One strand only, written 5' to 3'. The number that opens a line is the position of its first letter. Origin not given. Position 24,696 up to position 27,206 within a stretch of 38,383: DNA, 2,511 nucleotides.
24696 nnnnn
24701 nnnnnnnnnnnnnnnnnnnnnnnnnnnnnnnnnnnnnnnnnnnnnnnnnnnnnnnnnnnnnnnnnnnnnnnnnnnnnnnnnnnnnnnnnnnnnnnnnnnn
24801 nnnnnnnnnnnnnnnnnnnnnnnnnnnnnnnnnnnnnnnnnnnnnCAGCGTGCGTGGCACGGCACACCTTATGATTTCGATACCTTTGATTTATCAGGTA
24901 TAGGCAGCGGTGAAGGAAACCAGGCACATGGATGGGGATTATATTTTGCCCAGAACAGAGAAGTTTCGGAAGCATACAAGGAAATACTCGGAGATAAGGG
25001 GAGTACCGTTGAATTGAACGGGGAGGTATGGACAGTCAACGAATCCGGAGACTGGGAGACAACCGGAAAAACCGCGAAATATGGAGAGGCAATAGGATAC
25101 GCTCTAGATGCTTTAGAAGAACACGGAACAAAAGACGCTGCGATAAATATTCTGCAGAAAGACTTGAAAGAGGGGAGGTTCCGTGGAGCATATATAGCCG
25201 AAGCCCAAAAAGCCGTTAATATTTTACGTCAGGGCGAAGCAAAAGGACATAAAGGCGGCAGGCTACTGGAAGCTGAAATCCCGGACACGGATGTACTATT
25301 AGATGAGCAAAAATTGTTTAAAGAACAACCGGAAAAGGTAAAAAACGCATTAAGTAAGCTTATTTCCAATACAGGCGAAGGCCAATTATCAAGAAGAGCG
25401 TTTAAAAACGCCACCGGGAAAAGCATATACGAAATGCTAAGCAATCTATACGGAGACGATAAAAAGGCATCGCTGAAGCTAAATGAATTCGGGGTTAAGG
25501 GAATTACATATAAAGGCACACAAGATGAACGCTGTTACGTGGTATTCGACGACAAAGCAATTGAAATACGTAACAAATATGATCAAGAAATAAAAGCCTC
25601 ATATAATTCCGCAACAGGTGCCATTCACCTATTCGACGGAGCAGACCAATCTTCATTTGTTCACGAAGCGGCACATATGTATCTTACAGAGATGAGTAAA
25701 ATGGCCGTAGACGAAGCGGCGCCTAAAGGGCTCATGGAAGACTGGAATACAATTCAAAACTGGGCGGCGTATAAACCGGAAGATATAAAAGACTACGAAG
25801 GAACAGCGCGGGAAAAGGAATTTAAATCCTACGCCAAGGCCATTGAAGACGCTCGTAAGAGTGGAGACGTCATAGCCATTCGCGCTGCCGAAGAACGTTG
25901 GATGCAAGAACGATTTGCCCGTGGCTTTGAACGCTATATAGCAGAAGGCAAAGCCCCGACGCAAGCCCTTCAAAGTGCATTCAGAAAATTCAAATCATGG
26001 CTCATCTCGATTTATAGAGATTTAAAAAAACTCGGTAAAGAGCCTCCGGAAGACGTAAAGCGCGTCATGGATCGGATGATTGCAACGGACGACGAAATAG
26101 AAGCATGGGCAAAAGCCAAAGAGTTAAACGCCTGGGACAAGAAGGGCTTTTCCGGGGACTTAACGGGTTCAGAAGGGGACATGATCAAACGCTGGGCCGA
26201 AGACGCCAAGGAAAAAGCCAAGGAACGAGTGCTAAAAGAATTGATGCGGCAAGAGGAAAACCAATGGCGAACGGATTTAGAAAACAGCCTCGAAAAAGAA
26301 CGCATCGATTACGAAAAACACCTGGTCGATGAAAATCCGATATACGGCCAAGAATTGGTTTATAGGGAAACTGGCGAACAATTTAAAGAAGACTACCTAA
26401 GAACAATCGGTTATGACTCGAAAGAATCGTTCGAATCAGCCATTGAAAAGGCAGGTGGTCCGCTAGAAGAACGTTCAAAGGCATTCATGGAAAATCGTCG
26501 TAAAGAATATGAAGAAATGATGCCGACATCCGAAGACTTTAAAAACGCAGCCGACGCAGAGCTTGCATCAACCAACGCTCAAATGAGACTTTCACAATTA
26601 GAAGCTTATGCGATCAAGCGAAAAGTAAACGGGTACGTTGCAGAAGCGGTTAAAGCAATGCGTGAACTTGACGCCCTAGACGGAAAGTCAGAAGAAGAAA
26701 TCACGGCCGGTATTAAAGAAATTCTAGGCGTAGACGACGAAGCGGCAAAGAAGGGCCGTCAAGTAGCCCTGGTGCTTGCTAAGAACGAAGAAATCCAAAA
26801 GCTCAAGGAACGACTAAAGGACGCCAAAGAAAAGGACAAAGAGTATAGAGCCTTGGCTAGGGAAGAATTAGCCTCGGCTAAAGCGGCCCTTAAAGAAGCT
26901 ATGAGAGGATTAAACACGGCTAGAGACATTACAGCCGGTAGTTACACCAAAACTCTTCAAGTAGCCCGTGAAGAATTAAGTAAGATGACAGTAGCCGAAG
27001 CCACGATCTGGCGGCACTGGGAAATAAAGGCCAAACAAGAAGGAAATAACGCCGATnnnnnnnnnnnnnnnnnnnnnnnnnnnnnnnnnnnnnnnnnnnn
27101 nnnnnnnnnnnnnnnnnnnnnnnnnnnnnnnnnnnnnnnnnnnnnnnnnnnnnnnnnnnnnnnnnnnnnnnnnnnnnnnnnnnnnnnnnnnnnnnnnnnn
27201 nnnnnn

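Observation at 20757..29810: A 3,017-aa giant ORF occupies the T7 gp16 position and makes up about 24% of the genome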

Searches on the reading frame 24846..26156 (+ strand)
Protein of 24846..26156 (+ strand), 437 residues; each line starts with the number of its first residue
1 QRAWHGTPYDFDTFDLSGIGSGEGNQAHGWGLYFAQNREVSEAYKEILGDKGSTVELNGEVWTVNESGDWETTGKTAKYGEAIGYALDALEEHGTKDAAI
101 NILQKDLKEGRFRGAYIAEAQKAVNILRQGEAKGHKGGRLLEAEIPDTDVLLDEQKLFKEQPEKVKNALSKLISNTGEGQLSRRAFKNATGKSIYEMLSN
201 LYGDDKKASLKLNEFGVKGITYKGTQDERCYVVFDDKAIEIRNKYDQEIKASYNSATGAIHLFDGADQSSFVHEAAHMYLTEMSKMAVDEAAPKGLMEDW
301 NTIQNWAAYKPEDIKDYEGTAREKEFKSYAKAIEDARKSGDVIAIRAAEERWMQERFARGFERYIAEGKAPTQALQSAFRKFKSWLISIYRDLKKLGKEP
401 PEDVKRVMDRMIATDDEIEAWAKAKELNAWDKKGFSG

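Call 57: predict_structure(alignment_id=A4)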
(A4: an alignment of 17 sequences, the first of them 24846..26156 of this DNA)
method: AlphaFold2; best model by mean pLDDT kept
length: 437 residues; sequences in the alignment: 17
mean_pLDDT: 74.0   pTM: 0.42
mean pLDDT of the five models: 74.0, 72.2, 70.9, 70.6, 67.4
residues with pLDDT >= 90: 76; 70-90: 214; 50-70: 83; < 50: 64
segments of 3 or more residues with pLDDT < 50: 1-22, 24-26, 138-140, 247-266, 417-422, 434-437
pLDDT, mean of each block of 10 residues (from residue 1): 36 43 54 69 55 74 70 63 83 82 86 82 89 60 73 92 93 72 76 87 84 91 77 79 54 34 50 80 80 85 94 89 90 94 88 91 82 89 82 70 71 56 50 44
secondary structure, 60 per line:
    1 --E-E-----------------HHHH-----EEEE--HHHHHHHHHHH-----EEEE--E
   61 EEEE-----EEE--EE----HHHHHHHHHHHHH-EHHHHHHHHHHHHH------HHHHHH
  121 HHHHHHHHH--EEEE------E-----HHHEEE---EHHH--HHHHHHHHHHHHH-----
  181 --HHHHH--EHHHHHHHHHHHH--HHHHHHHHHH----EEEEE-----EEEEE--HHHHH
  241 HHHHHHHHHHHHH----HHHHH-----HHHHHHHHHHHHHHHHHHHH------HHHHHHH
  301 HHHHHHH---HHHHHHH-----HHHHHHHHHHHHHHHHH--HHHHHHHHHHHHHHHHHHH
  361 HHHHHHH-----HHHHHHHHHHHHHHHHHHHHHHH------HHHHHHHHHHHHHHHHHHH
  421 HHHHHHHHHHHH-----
elements in order: H23-26 E32-35 H38-48 E54-57 E60-64 E70-72 H81-93 H96-108 H115-129 E132-135 E151-153 H163-175 H183-187 H191-202 H205-214 E219-223 E229-233 H236-253 H258-262 H268-287 H294-307 H311-317 H323-339 H342-367 H373-395 H402-432

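Call 73: fold_search(model_id=the predicted structure, library=pdb)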
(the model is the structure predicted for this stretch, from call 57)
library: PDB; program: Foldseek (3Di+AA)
matches with E <= 10: 350; with E <= 0.001: 0
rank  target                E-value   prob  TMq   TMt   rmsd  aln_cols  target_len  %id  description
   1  7tbi_A2               3.2e-01  0.07  0.10  0.05  23.9       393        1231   11  Composite structure of the S. cerevisiae nuclear pore complex (NPC) (released 2022-06-15)
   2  7mq8_LQ               3.3e-01  0.08  0.09  0.06  23.5       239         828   14  Cryo-EM structure of the human SSU processome, state pre-A1 (released 2021-09-22)
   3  9kfx_A                4.5e-01  0.09  0.11  0.09  19.8       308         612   13  Crystal structure of synthetic PPR-DYW in complex with target RNA (released 2025-11-12)
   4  5afq_A                4.5e-01  0.03  0.09  0.09  27.8       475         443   10  Crystal structure of RPC62 - RPC32 beta (released 2015-10-07)
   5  5och_D                5.0e-01  0.06  0.10  0.08  24.8       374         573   10  The crystal structure of human ABCB8 in an outward-facing state (released 2018-07-25)
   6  2o1z_A                6.2e-01  0.10  0.12  0.16  22.3       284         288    7  Plasmodium vivax Ribonucleotide Reductase Subunit R2 (Pv086155) (released 2006-12-12)
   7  9cnx_D                6.2e-01  0.06  0.09  0.15  23.0       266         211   10  CryoEM structure of BAM in complex with the PTB1 closed-state inhibitor (in DDM detergent) (released 2024-12-25)
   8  7tbi_A1               7.7e-01  0.03  0.09  0.05  25.5       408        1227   12  Composite structure of the S. cerevisiae nuclear pore complex (NPC) (released 2022-06-15)
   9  1fyh_A                8.1e-01  0.06  0.11  0.16  19.8       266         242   11  1:1 COMPLEX BETWEEN AN INTERFERON GAMMA SINGLE-CHAIN VARIANT AND ITS RECEPTOR (released 2000-10-11)
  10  3c98_B                8.5e-01  0.06  0.09  0.13  21.9       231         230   11  Revised structure of the munc18a-syntaxin1 complex (released 2008-03-25)
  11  8uc0                  9.5e-01  0.04  0.11  0.11  25.0       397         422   11  Endogenous ligand bound FLVCR1 (released 2024-03-27)
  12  6g4j_B                1.0e+00  0.10  0.09  0.21  14.0       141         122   11  Structure of the protein kinase YabT from Bacillus subtilis in complex with an alphaREP crystallization helper (released 2019-01-30)
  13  6sar                  1.0e+00  0.04  0.10  0.11  22.6       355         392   10  E coli BepA/YfgC (released 2020-08-26)
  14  8qcx                  1.0e+00  0.03  0.11  0.11  24.7       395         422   12  Cryo-EM structure of the inward-facing FLVCR2 (released 2024-04-17)
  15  8va9_A                1.1e+00  0.08  0.12  0.18  20.2       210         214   13  Crystal structure of FeII/MnII CtCADD from Chlamydia trachomatis (released 2024-11-06)
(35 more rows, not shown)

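Call 84: search_protein_families(library=pfam, alignment_id=A4, max_evalue=0.01)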
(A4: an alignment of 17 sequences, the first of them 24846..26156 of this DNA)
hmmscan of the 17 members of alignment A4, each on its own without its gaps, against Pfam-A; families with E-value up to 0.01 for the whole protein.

A. member 1, window:24846-26156:+ (437 aa): 1 family
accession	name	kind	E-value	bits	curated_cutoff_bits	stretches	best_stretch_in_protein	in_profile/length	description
PF18760.7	ART-PolyVal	-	9.4e-07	30.1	31.2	1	4-56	10-55/140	ADP-Ribosyltransferase in polyvalent proteins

B. families by the number of members that match (of 17 scanned): 5 families
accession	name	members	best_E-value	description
PF18760.7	ART-PolyVal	15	2.4e-07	ADP-Ribosyltransferase in polyvalent proteins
PF08938.16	HBS1_N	1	0.00046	HBS1 N-terminus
PF14842.11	FliG_N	1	0.0044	FliG N-terminal domain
PF00644.27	PARP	1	0.0047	Poly(ADP-ribose) polymerase catalytic domain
PF04645.17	DUF603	1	0.0083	Protein of unknown function, DUF603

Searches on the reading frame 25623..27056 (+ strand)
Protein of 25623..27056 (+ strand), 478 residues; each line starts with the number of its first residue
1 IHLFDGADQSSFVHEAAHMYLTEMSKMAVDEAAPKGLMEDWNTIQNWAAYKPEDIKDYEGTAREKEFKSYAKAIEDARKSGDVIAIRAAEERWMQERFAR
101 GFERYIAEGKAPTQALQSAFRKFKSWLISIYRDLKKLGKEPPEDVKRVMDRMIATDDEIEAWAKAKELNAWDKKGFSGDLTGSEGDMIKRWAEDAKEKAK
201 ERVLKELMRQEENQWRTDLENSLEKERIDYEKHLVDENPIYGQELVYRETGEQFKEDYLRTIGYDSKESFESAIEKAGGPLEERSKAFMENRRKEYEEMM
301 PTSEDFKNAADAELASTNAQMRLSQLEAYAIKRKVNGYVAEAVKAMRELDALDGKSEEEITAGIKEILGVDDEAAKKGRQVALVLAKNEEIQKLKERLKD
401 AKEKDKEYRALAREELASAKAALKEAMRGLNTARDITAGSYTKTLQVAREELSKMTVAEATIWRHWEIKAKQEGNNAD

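Call 21: search_protein_families(library=pfam, proteins=[window:25623-27056:+], max_evalue=1)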
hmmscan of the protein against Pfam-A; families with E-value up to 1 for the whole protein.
window:25623-27056:+ (478 aa): 2 families
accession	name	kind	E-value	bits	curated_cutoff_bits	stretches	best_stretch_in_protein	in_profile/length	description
PF04844.18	Ovate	-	0.02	15.4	25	1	139-170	2-32/58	Transcriptional repressor, ovate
PF25211.1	DUF7839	-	0.52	11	27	0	357-402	55-96/101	Domain of unknown function (DUF7839)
